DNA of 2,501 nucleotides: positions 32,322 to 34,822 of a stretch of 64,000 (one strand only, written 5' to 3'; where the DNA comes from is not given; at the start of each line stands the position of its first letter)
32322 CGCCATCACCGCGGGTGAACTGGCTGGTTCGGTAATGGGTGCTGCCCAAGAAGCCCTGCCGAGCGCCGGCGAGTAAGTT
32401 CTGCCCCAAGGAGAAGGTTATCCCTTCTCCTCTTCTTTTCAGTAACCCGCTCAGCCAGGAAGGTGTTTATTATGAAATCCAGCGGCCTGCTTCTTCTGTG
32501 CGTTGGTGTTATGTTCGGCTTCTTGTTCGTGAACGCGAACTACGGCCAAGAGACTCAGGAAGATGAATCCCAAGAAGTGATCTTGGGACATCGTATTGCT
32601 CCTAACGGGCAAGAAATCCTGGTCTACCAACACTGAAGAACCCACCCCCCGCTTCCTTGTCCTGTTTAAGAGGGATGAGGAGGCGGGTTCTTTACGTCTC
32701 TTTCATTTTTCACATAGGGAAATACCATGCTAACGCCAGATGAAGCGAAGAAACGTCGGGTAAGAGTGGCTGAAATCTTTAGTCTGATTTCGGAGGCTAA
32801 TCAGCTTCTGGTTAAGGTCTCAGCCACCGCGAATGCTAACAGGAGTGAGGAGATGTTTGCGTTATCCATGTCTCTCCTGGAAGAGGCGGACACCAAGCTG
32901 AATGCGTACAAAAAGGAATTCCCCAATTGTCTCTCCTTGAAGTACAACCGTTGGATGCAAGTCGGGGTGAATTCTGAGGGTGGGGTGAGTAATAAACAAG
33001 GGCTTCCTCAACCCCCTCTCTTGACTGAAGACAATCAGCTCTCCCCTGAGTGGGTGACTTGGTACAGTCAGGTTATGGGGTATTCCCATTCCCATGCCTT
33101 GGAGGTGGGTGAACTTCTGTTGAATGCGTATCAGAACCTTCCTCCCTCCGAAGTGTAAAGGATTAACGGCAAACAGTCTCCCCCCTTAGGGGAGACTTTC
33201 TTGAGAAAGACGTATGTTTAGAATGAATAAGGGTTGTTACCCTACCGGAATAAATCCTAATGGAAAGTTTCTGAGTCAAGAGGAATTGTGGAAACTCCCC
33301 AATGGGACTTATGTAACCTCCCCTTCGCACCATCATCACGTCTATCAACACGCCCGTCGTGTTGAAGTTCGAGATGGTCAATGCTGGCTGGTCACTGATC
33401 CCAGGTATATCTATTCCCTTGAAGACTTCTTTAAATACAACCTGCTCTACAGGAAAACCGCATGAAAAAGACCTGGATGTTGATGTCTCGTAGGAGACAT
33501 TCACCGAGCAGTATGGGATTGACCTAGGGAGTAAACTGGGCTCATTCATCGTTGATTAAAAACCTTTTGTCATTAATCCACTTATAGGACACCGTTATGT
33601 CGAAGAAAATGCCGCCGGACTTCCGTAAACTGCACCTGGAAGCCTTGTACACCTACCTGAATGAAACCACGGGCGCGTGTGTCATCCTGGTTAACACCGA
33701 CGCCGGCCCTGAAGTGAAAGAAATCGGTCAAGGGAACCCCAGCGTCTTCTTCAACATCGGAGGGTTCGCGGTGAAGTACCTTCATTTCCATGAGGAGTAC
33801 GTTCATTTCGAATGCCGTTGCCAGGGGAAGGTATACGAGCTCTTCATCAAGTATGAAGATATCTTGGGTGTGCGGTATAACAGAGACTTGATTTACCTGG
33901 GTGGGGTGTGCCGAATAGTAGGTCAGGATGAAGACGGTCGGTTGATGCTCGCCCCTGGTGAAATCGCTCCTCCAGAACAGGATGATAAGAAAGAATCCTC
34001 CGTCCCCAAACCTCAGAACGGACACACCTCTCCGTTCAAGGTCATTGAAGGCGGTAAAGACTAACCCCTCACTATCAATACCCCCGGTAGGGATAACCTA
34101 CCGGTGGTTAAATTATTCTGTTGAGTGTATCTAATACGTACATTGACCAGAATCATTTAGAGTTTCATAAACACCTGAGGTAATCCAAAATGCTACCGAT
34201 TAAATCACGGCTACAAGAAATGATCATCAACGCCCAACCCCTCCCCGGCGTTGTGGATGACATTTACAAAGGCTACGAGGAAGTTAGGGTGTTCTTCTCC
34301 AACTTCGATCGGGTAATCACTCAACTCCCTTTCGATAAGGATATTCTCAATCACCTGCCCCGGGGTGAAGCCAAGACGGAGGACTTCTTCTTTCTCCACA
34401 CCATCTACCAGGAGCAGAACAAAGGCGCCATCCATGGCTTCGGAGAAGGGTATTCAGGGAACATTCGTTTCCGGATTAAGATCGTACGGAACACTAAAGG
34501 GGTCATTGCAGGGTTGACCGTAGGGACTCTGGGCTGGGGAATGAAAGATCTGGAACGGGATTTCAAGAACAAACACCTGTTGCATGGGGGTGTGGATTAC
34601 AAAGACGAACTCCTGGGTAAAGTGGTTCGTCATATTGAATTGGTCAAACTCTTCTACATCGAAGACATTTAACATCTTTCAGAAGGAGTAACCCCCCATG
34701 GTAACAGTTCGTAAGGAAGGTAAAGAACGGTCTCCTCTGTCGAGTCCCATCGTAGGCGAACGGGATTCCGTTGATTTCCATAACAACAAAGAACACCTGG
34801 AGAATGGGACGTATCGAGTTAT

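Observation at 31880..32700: Strongly expressed two-gene membrane module: glycine-zipper protein plus signal-peptide mini-protein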

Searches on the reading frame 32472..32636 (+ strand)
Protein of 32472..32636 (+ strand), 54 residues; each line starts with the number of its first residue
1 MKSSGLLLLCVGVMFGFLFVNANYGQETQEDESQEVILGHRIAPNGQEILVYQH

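Call 4: search_protein_families(library=pfam, proteins=[window:32472-32636:+], max_evalue=1)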
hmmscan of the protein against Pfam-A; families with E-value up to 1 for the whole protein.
window:32472-32636:+ (54 aa): 0 families

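Call 7: search_protein_families(library=phrogs, proteins=[window:32472-32636:+], max_evalue=0.1)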
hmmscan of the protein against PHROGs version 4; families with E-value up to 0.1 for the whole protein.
window:32472-32636:+ (54 aa): 1 family
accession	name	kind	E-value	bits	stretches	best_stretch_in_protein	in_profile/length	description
phrog_15989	-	unknown function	4.2e-28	98.4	1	4-54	2-52/52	-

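Call 10: search_dna_similar(query=window:32472-32633:+, collection=phages, mode=protein, max_evalue=1, max_rows=40)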
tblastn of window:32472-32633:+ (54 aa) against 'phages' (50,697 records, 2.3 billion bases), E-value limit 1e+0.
Records with a match: 69; places in all: 69; records where one place covers at least 80% of the query: 65.
Best place of each record, by identity: >=99% 8; 60-80% 1; <60% 60.
By first word of the organism name: Pseudomonas 69.
By host as written in the record: Pseudomonas aeruginosa 29; - 8; Pseudomonas aeruginosa PAO1 8; Pseudomonas sp. 4; Pseudomonas aeruginosa PA_GP-1 2; Pseudomonas aeruginosa 147 2; Pseudomonas aeruginosa ATCC 10145 2; Pseudomonas aeruginosa strain PAO1 2; and 11 more.
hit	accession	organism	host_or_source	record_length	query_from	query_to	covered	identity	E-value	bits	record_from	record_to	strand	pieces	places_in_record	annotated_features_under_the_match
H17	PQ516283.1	Pseudomonas phage vB_PQ1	Pseudomonas sp.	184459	1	54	100%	100.0%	1e-29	151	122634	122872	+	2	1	hypothetical protein (x3)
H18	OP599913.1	Pseudomonas phage IR-QUMS-PaBa1-GHS-2021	Pseudomonas aeruginosa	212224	1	54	100%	100.0%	7e-30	114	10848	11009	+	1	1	hypothetical protein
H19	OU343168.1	Pseudomonas phage vB_PaeM_phiRU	-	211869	1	54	100%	100.0%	7e-30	114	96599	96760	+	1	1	record has no annotation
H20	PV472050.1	Pseudomonas phage MIZ-Pa99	Pseudomonas aeruginosa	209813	1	54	100%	100.0%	7e-30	114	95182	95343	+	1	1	hypothetical protein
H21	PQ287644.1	Pseudomonas phage HHBS8_1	Pseudomonas aeruginosa BWKH8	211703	1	54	100%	100.0%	2e-29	112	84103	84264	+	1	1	hypothetical protein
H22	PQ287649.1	Pseudomonas phage HHBS47_1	Pseudomonas aeruginosa BWKH47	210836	1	54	100%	100.0%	2e-29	112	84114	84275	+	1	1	hypothetical protein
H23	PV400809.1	Pseudomonas phage vB_PaeM_GXNNE2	Pseudomonas aeruginosa PA_GP-1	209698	1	54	100%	100.0%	2e-29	112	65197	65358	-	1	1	hypothetical protein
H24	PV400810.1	Pseudomonas phage vB_PaeM_GXNNA8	Pseudomonas aeruginosa PA_GP-1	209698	1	54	100%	100.0%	2e-29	112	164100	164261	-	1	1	hypothetical protein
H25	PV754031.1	Pseudomonas phage Bobae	Pseudomonas aeruginosa Ps33 (clinical ...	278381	4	53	93%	56.0%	8e-13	66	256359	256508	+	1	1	hypothetical protein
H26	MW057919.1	Pseudomonas phage vB_PaeM_kmuB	Pseudomonas aeruginosa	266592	1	53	98%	49.1%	1e-8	53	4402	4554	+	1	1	hypothetical protein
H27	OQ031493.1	Pseudomonas phage MRostami-2023c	Pseudomonas sp.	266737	1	53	98%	49.1%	1e-8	53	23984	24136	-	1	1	record has no annotation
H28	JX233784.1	Pseudomonas phage PA7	Pseudomonas aeruginosa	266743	1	53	98%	49.1%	1e-8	53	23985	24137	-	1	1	hypothetical protein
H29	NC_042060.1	Pseudomonas phage PA7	Pseudomonas aeruginosa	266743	1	53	98%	49.1%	1e-8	53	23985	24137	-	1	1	hypothetical protein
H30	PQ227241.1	Pseudomonas phage vB_PaeM_HUST_1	Pseudomonas aeruginosa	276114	1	53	98%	49.1%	1e-8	53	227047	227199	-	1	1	hypothetical protein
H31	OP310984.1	Pseudomonas phage Koomba boorn-mokiny kep-wari Wadjak 2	Pseudomonas aeruginosa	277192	1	53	98%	49.1%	1e-8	53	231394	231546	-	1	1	hypothetical protein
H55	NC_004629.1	Pseudomonas phage phiKZ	-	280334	1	53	98%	49.1%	1e-8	53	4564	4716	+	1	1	PHIKZ010.1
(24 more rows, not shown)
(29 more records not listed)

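Call 11: get_annotated_region(hit=H55, flank=4500)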
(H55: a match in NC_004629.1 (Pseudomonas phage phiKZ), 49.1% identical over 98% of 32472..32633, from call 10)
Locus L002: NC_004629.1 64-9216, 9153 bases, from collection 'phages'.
description: Pseudomonas phage phiKZ, complete genome.
organism: Pseudomonas phage phiKZ (NCBI taxid 2905945)
taxonomy: Viruses; Duplodnaviria; Heunggongvirae; Uroviricota; Caudoviricetes; Phikzvirus; Phikzvirus phiKZ
host: -; source: -; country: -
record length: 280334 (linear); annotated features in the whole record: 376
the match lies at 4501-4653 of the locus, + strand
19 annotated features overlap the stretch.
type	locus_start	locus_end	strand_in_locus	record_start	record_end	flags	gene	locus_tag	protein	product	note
CDS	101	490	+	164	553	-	-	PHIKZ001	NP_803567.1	PHIKZ001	-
CDS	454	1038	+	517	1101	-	-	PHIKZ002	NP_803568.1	PHIKZ002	-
CDS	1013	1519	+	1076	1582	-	-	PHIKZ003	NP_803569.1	PHIKZ003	-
CDS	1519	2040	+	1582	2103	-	-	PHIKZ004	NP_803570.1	dihydrofolate reductase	-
CDS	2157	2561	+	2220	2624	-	-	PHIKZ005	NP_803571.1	PHIKZ005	-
CDS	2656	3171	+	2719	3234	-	-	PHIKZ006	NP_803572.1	PHIKZ006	-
CDS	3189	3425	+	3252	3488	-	-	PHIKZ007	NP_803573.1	PHIKZ007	-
CDS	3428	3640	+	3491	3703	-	-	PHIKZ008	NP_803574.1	PHIKZ008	-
CDS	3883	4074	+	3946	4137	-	-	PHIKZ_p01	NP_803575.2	PHIKZ009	-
CDS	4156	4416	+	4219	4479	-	-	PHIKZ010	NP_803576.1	PHIKZ010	-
CDS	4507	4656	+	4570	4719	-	-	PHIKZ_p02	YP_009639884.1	PHIKZ010.1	-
CDS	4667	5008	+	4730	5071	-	-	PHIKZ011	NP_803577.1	PHIKZ011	-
CDS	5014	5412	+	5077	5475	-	-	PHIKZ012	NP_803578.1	PHIKZ012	-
CDS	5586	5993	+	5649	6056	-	-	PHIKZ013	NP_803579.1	PHIKZ013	-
CDS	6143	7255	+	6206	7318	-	-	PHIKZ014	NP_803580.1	PHIKZ014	-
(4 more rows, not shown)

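Call 12: get_annotated_region(hit=H25, flank=4000)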
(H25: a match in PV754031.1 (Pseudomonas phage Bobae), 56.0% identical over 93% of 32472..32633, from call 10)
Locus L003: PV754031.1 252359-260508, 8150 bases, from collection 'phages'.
description: Pseudomonas phage Bobae, complete genome.
organism: Pseudomonas phage Bobae (NCBI taxid 3436268)
taxonomy: Viruses
host: Pseudomonas aeruginosa Ps33 (clinical isolate); source: waste water; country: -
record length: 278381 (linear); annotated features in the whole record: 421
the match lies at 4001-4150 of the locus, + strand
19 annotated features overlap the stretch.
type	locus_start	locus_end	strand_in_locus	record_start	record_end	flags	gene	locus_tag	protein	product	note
CDS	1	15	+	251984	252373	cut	-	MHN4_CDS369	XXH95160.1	hypothetical protein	-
CDS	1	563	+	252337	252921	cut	-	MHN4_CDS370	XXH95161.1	hypothetical protein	-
CDS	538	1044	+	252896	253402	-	-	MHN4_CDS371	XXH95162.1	hypothetical protein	-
CDS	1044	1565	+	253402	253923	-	-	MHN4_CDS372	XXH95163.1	dihydrofolate reductase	-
CDS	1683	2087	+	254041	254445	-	-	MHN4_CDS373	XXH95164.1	hypothetical protein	-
CDS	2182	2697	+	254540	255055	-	-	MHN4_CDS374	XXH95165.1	hypothetical protein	-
CDS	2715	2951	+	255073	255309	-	-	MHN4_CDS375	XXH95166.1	hypothetical protein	-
CDS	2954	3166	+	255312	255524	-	-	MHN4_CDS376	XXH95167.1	hypothetical protein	-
CDS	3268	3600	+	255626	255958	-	-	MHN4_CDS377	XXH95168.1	hypothetical protein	-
CDS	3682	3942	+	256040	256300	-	-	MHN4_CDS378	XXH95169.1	hypothetical protein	-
CDS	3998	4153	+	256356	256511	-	-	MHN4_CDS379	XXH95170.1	hypothetical protein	-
CDS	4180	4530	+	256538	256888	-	-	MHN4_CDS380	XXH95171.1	hypothetical protein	-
CDS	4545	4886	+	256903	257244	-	-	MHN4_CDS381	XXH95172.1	hypothetical protein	-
CDS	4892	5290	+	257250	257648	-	-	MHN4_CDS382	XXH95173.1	hypothetical protein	-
CDS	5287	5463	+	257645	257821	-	-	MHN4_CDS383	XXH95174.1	hypothetical protein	-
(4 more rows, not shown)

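Call 61: find_homologous_proteins(query=window:32472-32633:+, max_evalue=0.01)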
Query window:32472-32633:+ (54 aa): 1 proteins with E <= 0.01 among 1 candidates.
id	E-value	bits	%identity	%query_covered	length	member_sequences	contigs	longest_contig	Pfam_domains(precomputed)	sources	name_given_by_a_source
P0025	1.1e-26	108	96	100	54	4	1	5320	-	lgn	-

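Call 76: search_protein_families(library=padloc, proteins=[window:32472-32633:+], max_evalue=1)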
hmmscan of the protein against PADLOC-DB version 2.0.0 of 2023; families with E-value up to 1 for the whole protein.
window:32472-32633:+ (54 aa): 0 families

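Call 107: predict_structure(protein=window:32472-32633:+)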
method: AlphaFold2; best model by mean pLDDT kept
length: 54 residues; sequences in the alignment: 1
mean_pLDDT: 79.4   pTM: 0.34
mean pLDDT of the five models: 79.4, 76.8, 76.3, 75.0, 74.7
residues with pLDDT >= 90: 19; 70-90: 17; 50-70: 16; < 50: 2
segments of 3 or more residues with pLDDT < 50: none
pLDDT, mean of each block of 10 residues (from residue 1): 80 93 63 69 93 76
secondary structure, 60 per line:
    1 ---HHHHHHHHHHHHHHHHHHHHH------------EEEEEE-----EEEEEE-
elements in order: H4-24 E37-42 E48-53

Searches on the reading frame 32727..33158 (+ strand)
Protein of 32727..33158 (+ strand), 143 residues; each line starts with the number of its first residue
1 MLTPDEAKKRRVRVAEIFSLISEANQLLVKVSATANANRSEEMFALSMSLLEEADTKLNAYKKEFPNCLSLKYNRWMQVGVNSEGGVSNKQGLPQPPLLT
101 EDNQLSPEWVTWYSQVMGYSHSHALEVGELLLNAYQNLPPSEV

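Call 4: search_protein_families(library=pfam, proteins=[window:32727-33158:+], max_evalue=1)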
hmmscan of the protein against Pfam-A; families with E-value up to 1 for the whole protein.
window:32727-33158:+ (143 aa): 1 family
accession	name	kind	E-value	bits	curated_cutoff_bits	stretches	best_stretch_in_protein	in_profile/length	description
PF11422.13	IBP39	-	0.15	12.3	25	1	25-77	91-145/179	Initiator binding protein 39 kDa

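Call 7: search_protein_families(library=phrogs, proteins=[window:32727-33158:+], max_evalue=0.1)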
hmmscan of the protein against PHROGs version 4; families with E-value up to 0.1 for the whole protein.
window:32727-33158:+ (143 aa): 0 families

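Call 75: search_protein_families(library=phrogs, proteins=[window:32727-33155:+], max_evalue=0.1)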
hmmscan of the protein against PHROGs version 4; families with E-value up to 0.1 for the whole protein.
window:32727-33155:+ (143 aa): 0 families

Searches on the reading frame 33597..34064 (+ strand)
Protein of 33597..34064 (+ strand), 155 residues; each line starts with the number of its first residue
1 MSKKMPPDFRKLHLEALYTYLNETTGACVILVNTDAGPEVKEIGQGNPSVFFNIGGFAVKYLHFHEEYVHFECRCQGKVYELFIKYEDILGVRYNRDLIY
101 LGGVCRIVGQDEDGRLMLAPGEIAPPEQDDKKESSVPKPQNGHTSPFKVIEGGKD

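Call 4: search_protein_families(library=pfam, proteins=[window:33597-34064:+], max_evalue=1)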
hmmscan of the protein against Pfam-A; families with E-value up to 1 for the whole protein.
window:33597-34064:+ (155 aa): 0 families

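Call 7: search_protein_families(library=phrogs, proteins=[window:33597-34064:+], max_evalue=0.1)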
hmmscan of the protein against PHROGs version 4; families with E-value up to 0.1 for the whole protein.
window:33597-34064:+ (155 aa): 1 family
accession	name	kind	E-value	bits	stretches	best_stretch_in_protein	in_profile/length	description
phrog_8945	-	moron, auxiliary metabolic gene and host takeover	0.00018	22.3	1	7-97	9-100/149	stringent starvation protein Sspb-like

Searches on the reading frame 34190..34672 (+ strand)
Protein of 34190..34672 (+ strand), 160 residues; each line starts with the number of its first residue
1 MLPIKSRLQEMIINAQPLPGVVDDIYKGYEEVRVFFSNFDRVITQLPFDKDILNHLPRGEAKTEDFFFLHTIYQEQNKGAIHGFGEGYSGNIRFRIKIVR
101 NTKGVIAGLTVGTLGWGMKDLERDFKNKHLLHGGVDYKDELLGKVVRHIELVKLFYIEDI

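Call 4: search_protein_families(library=pfam, proteins=[window:34190-34672:+], max_evalue=1)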
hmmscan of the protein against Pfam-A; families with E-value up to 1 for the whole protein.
window:34190-34672:+ (160 aa): 1 family
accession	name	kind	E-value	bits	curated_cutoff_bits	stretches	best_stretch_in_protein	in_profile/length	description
PF16875.11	Glyco_hydro_36N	-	0.066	13.1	27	1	64-116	197-250/253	Glycosyl hydrolase family 36 N-terminal domain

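Call 7: search_protein_families(library=phrogs, proteins=[window:34190-34672:+], max_evalue=0.1)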
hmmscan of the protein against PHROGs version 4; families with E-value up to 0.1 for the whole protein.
window:34190-34672:+ (160 aa): 0 families
